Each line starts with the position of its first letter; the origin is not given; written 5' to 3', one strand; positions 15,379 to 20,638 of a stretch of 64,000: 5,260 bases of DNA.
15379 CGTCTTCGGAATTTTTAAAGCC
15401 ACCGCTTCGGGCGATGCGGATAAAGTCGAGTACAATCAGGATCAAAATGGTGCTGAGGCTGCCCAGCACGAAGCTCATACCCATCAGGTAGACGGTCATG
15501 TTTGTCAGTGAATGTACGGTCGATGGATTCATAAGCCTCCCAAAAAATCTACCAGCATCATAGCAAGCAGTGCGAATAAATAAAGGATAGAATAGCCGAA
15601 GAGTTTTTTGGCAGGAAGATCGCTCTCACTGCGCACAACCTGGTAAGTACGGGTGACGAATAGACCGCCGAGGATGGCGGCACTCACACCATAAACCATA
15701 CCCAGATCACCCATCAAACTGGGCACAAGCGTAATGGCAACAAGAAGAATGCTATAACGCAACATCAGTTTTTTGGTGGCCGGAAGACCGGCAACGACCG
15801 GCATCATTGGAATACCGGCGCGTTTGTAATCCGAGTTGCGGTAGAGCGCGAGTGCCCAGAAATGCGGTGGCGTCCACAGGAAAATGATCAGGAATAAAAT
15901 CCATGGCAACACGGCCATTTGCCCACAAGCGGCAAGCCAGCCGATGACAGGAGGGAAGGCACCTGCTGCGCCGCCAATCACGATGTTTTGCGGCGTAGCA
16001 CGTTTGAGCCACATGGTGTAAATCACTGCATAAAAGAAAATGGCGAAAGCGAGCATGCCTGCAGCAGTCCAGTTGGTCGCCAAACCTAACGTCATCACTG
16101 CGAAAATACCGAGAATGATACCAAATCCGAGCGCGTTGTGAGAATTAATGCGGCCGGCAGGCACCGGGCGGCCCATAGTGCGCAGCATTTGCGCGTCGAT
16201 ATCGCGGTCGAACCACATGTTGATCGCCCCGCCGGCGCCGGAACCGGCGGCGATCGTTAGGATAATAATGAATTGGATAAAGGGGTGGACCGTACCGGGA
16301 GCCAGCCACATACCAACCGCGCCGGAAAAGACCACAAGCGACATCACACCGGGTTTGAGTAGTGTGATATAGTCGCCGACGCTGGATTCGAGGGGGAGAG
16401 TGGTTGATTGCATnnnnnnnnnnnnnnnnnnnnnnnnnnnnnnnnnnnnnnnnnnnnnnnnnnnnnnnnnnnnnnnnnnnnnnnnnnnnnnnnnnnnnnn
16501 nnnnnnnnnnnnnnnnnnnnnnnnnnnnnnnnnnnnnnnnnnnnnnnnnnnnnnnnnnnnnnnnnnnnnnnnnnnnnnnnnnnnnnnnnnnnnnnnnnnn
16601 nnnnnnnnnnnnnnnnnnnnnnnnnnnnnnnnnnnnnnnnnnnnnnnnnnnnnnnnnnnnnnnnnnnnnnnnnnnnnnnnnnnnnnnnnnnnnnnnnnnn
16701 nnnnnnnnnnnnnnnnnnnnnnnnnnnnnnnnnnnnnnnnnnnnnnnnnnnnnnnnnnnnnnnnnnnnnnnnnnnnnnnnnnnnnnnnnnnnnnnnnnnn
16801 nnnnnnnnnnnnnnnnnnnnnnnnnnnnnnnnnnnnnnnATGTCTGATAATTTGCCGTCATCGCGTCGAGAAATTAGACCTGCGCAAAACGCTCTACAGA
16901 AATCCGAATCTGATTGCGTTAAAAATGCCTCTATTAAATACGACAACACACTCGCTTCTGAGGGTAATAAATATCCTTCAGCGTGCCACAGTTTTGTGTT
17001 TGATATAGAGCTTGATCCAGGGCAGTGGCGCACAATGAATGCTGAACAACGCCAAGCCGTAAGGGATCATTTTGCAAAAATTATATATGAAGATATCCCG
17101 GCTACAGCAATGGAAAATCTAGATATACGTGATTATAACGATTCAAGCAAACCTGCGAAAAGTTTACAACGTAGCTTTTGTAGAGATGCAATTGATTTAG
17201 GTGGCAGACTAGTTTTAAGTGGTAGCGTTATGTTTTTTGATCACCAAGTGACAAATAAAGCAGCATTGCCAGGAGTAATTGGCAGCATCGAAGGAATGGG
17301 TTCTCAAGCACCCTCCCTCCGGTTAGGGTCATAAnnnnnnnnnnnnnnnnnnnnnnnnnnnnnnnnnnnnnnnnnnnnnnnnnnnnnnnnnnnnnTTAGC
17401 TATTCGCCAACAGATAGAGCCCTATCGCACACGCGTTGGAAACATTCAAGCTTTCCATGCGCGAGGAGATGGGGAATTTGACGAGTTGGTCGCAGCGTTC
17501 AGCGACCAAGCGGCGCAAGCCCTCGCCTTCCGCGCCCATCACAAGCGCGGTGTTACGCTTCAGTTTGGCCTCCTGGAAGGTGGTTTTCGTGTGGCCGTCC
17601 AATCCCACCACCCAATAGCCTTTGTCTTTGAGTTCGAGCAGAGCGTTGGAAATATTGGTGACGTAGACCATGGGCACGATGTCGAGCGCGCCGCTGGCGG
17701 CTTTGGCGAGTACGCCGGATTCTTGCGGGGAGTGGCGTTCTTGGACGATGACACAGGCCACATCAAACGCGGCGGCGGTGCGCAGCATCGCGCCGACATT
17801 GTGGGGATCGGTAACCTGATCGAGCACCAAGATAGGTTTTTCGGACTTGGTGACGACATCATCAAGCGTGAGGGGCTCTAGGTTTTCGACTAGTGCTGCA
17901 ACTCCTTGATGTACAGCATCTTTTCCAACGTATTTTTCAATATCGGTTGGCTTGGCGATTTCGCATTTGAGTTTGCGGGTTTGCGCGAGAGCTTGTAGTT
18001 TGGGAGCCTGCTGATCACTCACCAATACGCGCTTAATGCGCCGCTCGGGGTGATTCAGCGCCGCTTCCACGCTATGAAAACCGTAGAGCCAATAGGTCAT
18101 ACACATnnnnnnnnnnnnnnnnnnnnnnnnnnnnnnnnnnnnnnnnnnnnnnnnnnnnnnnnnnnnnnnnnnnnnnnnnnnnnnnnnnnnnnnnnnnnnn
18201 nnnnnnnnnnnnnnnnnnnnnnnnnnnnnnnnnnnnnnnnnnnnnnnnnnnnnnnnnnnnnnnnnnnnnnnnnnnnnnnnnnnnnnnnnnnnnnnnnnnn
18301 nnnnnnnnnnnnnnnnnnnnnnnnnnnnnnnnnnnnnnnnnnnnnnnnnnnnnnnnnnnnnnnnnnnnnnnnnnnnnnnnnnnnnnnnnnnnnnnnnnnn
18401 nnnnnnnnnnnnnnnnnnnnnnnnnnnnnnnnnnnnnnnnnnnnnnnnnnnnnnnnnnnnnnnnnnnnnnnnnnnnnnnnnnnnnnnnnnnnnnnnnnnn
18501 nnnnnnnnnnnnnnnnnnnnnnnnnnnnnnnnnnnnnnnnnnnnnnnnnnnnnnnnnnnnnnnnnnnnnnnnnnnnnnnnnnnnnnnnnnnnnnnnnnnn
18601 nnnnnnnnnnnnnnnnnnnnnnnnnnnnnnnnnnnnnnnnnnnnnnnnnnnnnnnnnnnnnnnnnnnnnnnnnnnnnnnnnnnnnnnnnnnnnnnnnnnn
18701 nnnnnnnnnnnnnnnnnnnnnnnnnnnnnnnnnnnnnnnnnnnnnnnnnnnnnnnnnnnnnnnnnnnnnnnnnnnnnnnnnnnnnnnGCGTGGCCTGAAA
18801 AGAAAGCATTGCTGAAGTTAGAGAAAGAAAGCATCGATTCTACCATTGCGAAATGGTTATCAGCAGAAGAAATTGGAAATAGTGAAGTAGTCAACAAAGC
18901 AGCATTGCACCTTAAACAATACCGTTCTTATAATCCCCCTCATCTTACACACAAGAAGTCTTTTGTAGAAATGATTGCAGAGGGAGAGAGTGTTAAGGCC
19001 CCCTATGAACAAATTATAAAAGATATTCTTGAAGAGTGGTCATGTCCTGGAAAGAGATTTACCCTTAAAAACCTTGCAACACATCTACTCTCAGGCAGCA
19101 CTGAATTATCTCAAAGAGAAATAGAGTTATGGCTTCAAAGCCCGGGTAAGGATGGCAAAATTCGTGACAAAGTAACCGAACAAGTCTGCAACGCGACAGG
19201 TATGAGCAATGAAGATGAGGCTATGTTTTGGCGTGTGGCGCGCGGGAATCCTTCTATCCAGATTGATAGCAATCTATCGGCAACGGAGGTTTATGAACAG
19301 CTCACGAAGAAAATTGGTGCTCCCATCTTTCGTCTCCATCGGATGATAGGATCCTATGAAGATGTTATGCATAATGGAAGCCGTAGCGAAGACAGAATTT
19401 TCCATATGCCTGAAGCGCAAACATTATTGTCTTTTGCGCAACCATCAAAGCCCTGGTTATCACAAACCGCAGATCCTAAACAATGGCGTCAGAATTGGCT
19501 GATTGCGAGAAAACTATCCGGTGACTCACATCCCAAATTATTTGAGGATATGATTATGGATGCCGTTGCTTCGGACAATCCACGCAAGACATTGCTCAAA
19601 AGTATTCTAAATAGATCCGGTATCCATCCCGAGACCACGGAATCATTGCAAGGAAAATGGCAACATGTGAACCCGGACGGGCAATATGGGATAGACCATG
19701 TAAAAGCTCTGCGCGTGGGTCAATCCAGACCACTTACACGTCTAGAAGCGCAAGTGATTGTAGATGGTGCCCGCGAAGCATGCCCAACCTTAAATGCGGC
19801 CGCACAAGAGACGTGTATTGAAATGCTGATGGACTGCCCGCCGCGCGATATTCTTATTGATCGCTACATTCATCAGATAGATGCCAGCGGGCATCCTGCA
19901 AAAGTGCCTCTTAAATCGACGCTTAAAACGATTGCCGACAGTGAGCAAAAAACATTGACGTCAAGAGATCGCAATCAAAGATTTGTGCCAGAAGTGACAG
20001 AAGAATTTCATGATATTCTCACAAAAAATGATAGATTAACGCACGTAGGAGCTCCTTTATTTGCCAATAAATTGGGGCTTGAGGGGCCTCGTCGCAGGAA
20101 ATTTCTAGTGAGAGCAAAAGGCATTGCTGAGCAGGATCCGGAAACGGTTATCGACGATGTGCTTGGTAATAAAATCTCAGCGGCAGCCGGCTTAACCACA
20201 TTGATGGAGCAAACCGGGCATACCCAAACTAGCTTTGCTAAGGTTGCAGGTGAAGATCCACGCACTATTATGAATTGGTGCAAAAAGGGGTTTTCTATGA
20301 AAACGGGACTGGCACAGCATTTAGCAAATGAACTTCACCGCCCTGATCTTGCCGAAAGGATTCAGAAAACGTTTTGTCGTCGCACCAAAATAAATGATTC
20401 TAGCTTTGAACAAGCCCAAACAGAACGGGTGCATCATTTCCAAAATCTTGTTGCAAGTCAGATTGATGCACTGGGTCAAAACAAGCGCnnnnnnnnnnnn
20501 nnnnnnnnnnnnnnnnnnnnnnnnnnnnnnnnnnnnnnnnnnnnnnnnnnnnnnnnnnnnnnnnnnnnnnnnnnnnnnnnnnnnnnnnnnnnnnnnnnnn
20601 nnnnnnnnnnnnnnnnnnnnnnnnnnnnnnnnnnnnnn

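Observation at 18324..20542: Integrase-less 2.2-kb islet at tRNA-Tyr bounded by exact 32-bp direct repeats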

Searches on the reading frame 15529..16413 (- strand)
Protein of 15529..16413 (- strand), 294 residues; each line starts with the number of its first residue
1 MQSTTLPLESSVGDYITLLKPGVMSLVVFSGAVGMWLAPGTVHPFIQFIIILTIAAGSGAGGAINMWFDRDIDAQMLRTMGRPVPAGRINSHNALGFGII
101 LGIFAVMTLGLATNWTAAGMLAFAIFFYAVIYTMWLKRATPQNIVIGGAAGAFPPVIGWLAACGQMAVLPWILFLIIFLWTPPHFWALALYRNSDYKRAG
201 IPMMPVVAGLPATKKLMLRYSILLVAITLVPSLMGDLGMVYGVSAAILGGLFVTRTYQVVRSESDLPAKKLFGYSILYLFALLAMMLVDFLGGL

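Call 17: search_protein_families(library=pfam, proteins=[window:15529-16413:-], max_evalue=0.001)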
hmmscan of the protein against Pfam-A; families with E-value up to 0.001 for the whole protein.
window:15529-16413:- (294 aa): 1 family
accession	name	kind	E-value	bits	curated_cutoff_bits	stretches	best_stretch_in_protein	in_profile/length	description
PF01040.23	UbiA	-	9e-62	209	34.2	1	28-272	2-244/250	UbiA prenyltransferase family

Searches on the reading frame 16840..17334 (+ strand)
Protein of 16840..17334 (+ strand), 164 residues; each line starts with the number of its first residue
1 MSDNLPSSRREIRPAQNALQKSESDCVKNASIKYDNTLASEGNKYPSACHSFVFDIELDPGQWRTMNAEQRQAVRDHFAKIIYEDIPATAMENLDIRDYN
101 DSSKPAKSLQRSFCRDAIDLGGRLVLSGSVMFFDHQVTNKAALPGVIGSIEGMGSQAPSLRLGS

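Call 6: search_protein_families(library=pfam, proteins=[window:16840-17334:+], max_evalue=0.1)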
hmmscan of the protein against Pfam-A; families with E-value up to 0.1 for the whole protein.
window:16840-17334:+ (164 aa): 0 families

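Call 7: search_protein_families(library=phrogs, proteins=[window:16840-17334:+], max_evalue=0.1)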
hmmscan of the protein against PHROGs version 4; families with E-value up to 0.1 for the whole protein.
window:16840-17334:+ (164 aa): 1 family
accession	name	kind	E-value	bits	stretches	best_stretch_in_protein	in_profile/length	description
phrog_16477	-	unknown function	0.0022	19.5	1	11-85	60-133/168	-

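Call 54: search_protein_families(library=padloc, proteins=[window:16840-17334:+], max_evalue=0.1)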
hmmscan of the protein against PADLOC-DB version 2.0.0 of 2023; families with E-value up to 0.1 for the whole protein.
window:16840-17334:+ (164 aa): 0 families

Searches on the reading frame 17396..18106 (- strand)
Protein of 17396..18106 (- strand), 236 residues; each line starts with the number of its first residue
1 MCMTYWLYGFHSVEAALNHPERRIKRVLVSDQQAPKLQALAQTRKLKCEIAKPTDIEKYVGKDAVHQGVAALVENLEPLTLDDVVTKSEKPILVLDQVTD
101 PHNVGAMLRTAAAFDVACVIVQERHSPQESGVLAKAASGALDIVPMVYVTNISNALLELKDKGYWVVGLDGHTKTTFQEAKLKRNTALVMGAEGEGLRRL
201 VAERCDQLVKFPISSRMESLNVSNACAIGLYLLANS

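Call 6: search_protein_families(library=pfam, proteins=[window:17396-18106:-], max_evalue=0.1)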
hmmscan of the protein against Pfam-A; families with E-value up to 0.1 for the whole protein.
window:17396-18106:- (236 aa): 2 families
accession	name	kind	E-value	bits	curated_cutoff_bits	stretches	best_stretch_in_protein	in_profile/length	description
PF00588.24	SpoU_methylase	-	2.5e-40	138.3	29.7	1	92-231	3-142/142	SpoU rRNA Methylase family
PF08032.17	SpoU_sub_bind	-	1.8e-13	51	22.8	1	6-78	1-75/76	RNA 2'-O ribose methyltransferase substrate binding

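Call 15: find_related_loci(query=window:17396-18106:-, collection=genome_contigs, flank=10000)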
Query window:17396-18106:- (236 aa) in genome_contigs; peptide patterns used: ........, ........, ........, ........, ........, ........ (x = any residue, [..] = any of these).
600 stretches matched a pattern (row limit reached: there are more); 590 encode a relative of the query (tblastn E <= 1e-3); the best 80 are kept; 80 distinct loci.
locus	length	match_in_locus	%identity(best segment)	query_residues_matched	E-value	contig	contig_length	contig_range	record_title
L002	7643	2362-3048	52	5-236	1e-77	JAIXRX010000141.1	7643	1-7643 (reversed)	MAG: Alphaproteobacteria bacterium isolate C4_MAG_00079 pond_C4_MAG_00079_000000000029, whole genome shotgun sequence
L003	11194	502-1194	50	4-231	7e-72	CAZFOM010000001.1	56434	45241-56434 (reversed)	MAG TPA_asm: uncultured Rickettsiales bacterium isolate binchicken_co311_239 genome assembly, contig: NODE_995_length_56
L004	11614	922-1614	51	6-233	8e-71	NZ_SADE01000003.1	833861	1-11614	Hwanghaeella grinnelliae strain Gri0909 Gri0909_3, whole genome shotgun sequence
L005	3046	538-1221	50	6-233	5e-70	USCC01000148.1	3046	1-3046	uncultured Rhodospirillaceae bacterium isolate UMGS1574 genome assembly, contig: NODE_12410_length_3046_cov_5.740221, wh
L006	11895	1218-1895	50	6-231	2e-68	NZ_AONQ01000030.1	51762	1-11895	Paramagnetospirillum caucaseum strain SO-1 contig00030, whole genome shotgun sequence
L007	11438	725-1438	47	5-233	3e-68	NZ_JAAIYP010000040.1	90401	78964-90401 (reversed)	Magnetospirillum aberrantis SpK contig00040_length=90401, whole genome shotgun sequence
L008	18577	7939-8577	54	5-224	7e-68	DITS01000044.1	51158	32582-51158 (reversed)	MAG TPA_asm: Alphaproteobacteria bacterium UBA6178 UBA6178_contig_18019, whole genome shotgun sequence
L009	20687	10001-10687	50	5-231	7e-68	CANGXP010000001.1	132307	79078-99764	MAG: Alphaproteobacteria bacterium isolate RE-15aug16-207 genome assembly, contig: RE-15aug16-C69, whole genome shotgun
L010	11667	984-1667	45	6-234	6e-67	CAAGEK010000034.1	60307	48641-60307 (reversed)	MAG TPA_asm: Alphaproteobacteria bacterium, isolate HGM16795, WGS project CAAGEK010000000 data, contig: SRS476163_71_k11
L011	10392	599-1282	49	6-231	2e-66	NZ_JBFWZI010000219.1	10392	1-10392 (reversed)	MAG: Reyranella sp. isolate CA_2019_TPBS_184 NODE_25487_length_10392_cov_17.614613_TPBS, whole genome shotgun sequence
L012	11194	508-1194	46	4-231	1e-66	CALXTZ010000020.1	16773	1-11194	MAG: uncultured Alphaproteobacteria bacterium isolate BRZ_AF__bin11 genome assembly, contig: BRZ_AF__NODE_5303_length_16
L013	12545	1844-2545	50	6-231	1e-66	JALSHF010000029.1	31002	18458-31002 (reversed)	MAG: Emcibacter sp. isolate 354-166_metabat1_scaf2bin.076 354-166_scaffold_1298_c1, whole genome shotgun sequence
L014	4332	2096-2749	49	7-224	5e-66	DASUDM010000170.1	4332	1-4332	MAG TPA_asm: Sphingorhabdus sp. isolate SMAG_U1326 k141_1931722, whole genome shotgun sequence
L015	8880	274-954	50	4-231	7e-65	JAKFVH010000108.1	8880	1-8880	MAG: Reyranella sp. isolate D3_Bin_12 D3_0002235, whole genome shotgun sequence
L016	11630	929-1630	48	5-236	1e-64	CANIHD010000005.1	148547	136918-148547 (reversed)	MAG: Alphaproteobacteria bacterium isolate RE-9nov16-174 genome assembly, contig: RE-9nov16-C98, whole genome shotgun se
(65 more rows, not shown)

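Call 42: find_encoding_contigs(protein=window:17396-18106:-, flank=6000, max_places=10)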
Protein window:17396-18106:- (236 aa): 2 contigs read that carry it; 1 place shown.
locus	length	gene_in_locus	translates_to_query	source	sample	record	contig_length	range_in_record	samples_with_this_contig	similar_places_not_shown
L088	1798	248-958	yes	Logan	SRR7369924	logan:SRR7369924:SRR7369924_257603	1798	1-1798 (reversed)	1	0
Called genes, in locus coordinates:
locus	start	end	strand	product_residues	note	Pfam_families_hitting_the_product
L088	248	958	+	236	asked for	PF08032:SpoU_sub_bind, PF00588:SpoU_methylase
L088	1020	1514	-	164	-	-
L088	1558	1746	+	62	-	-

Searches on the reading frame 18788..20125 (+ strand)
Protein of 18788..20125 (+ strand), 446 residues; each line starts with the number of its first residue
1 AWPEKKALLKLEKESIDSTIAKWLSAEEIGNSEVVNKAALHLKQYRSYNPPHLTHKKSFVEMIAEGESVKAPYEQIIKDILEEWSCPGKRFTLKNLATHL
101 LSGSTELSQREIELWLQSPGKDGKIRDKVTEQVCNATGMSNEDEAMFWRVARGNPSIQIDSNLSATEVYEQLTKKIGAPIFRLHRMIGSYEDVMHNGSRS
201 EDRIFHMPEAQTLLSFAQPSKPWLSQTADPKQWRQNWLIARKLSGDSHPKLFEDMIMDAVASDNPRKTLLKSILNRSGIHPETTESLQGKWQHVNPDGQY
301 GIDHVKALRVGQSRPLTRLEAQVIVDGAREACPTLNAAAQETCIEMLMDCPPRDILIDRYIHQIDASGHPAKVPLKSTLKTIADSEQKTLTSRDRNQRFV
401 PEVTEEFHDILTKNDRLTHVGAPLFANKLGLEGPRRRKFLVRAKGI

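Call 99: predict_structure(alignment_id=A2)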
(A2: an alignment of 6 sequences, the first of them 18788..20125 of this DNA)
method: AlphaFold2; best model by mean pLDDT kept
length: 446 residues; sequences in the alignment: 6
mean_pLDDT: 81.4   pTM: 0.59
mean pLDDT of the five models: 81.4, 78.0, 75.6, 74.8, 65.3
residues with pLDDT >= 90: 119; 70-90: 266; 50-70: 48; < 50: 13
segments of 3 or more residues with pLDDT < 50: 197-202, 224-226, 247-249
pLDDT, mean of each block of 10 residues (from residue 1): 70 89 82 86 91 90 89 93 88 91 83 91 85 91 92 87 81 91 82 53 66 83 54 74 61 71 83 70 75 72 77 77 80 70 83 87 89 90 84 81 77 86 90 92 85
secondary structure, 60 per line:
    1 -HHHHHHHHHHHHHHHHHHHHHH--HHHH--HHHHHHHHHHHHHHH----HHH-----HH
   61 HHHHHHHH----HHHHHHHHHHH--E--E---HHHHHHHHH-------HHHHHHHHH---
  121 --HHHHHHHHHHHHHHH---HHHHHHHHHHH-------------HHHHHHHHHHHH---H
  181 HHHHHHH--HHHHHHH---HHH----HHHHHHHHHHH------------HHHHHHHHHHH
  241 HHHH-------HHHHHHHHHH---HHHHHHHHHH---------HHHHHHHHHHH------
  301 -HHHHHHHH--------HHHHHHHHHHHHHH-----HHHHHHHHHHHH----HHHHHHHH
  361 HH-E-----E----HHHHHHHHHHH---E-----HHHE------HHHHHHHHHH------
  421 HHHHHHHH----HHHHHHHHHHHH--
elements in order: H2-23 H26-29 H32-46 H59-68 H73-83 H93-101 H109-117 H123-137 H141-151 H165-176 H180-187 H190-196 H207-217 H230-244 H252-261 H265-274 H284-294 H302-309 H318-331 H337-348 H353-362 H375-385 H405-414 H421-428 H433-444

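Call 101: fold_search(model_id=the predicted structure, library=pdb)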
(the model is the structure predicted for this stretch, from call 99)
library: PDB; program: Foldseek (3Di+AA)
matches with E <= 10: 180; with E <= 0.001: 0
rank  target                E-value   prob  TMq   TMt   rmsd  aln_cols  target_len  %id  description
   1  1hvg                  1.8e-01  0.16  0.11  0.14  25.5       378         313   11  STRUCTURAL AND ELECTROPHYSIOLOGICAL ANALYSIS OF ANNEXIN V MUTANTS. MUTAGENESIS OF HUMAN ANNEXIN V, AN IN VITRO VOLTAGE-G (released 1995-03-31)
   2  8any_A5               2.3e-01  0.16  0.15  0.13  19.0       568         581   12  Human mitochondrial ribosome in complex with LRPPRC, SLIRP, A-site, P-site, E-site tRNAs and mRNA (released 2023-08-16)
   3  1hve                  3.3e-01  0.13  0.11  0.14  25.1       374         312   11  STRUCTURAL AND ELECTROPHYSIOLOGICAL ANALYSIS OF ANNEXIN V MUTANTS. MUTAGENESIS OF HUMAN ANNEXIN V, AN IN VITRO VOLTAGE-G (released 1995-03-31)
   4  7nmi_B                3.8e-01  0.12  0.13  0.13  28.6       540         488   11  Transactivation domain of p53 in complex with S100P, using annexin A2 as crystallization chaperone (released 2022-03-02)
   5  5n7d_A                4.9e-01  0.13  0.13  0.13  26.2       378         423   10  MAGI-1 complexed with a RSK1 peptide (released 2017-11-08)
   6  1anw_A                5.3e-01  0.11  0.11  0.14  25.2       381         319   11  THE EFFECT OF METAL BINDING ON THE STRUCTURE OF ANNEXIN V AND IMPLICATIONS FOR MEMBRANE BINDING (released 1994-12-20)
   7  1bc0                  5.7e-01  0.11  0.12  0.15  25.8       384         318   10  RECOMBINANT RAT ANNEXIN V, W185A MUTANT (released 1998-11-25)
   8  8a22_AM               6.5e-01  0.14  0.16  0.17  20.2       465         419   11  Structure of the mitochondrial ribosome from Polytomella magna (released 2022-11-16)
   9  8a22_AN               7.1e-01  0.14  0.17  0.17  19.4       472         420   11  Structure of the mitochondrial ribosome from Polytomella magna (released 2022-11-16)
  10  7sqc_H6               8.4e-01  0.14  0.20  0.20  17.1       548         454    9  Ciliary C1 central pair apparatus isolated from Chlamydomonas reinhardtii (released 2022-04-13)
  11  1bcz                  8.4e-01  0.11  0.13  0.16  26.2       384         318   10  RECOMBINANT RAT ANNEXIN V, T72S MUTANT (released 1998-11-25)
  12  5orm                  8.8e-01  0.10  0.14  0.16  18.2       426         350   12  Crystal structure of designed cPPR-Telo1 (released 2018-06-20)
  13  3chk                  9.1e-01  0.10  0.13  0.15  25.2       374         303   10  Calcium bound structure of alpha-14 giardin (released 2009-01-06)
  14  1ala                  9.1e-01  0.08  0.11  0.14  26.0       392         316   10  STRUCTURE OF CHICKEN ANNEXIN V AT 2.25-ANGSTROMS RESOLUTION (released 1993-10-31)
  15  7og1_BBB              9.9e-01  0.08  0.15  0.13  17.7       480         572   11  AP2 clathrin adaptor core in complex with cargo peptide and FCHO2 (released 2022-06-01)
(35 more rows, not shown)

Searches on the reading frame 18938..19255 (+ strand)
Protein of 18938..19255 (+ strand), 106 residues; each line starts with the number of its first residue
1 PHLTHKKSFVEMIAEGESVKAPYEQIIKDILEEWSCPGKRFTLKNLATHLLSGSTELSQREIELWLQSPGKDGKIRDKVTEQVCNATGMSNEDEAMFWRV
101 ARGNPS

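Call 87: search_protein_families(library=pfam, proteins=[window:18938-19255:+], max_evalue=1)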
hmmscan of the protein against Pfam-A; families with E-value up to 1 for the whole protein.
seq(106 aa): 2 families
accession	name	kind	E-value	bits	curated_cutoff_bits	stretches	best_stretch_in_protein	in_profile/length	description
PF02041.22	Auxin_BP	-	0.048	13.8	21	1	25-83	10-67/167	Auxin binding protein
PF05845.17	PhnH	-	0.16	12.2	25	1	26-100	13-92/188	Bacterial phosphonate metabolism protein (PhnH)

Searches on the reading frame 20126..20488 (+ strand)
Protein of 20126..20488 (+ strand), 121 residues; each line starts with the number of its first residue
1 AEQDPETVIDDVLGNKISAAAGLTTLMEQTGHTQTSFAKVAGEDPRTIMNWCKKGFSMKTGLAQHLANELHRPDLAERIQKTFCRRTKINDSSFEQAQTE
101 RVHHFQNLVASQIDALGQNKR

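Call 87: search_protein_families(library=pfam, proteins=[window:20126-20488:+], max_evalue=1)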
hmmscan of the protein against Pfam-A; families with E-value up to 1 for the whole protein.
seq(121 aa): 2 families
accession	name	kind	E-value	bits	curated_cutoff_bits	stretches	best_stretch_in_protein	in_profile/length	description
PF17762.8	HTH_ParB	-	0.017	15.7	22.6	1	15-50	4-39/102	ParB HTH domain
PF20690.3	bDLD3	-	0.091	13.2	27.1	1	23-81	18-72/73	Bacterial Death-like domain 3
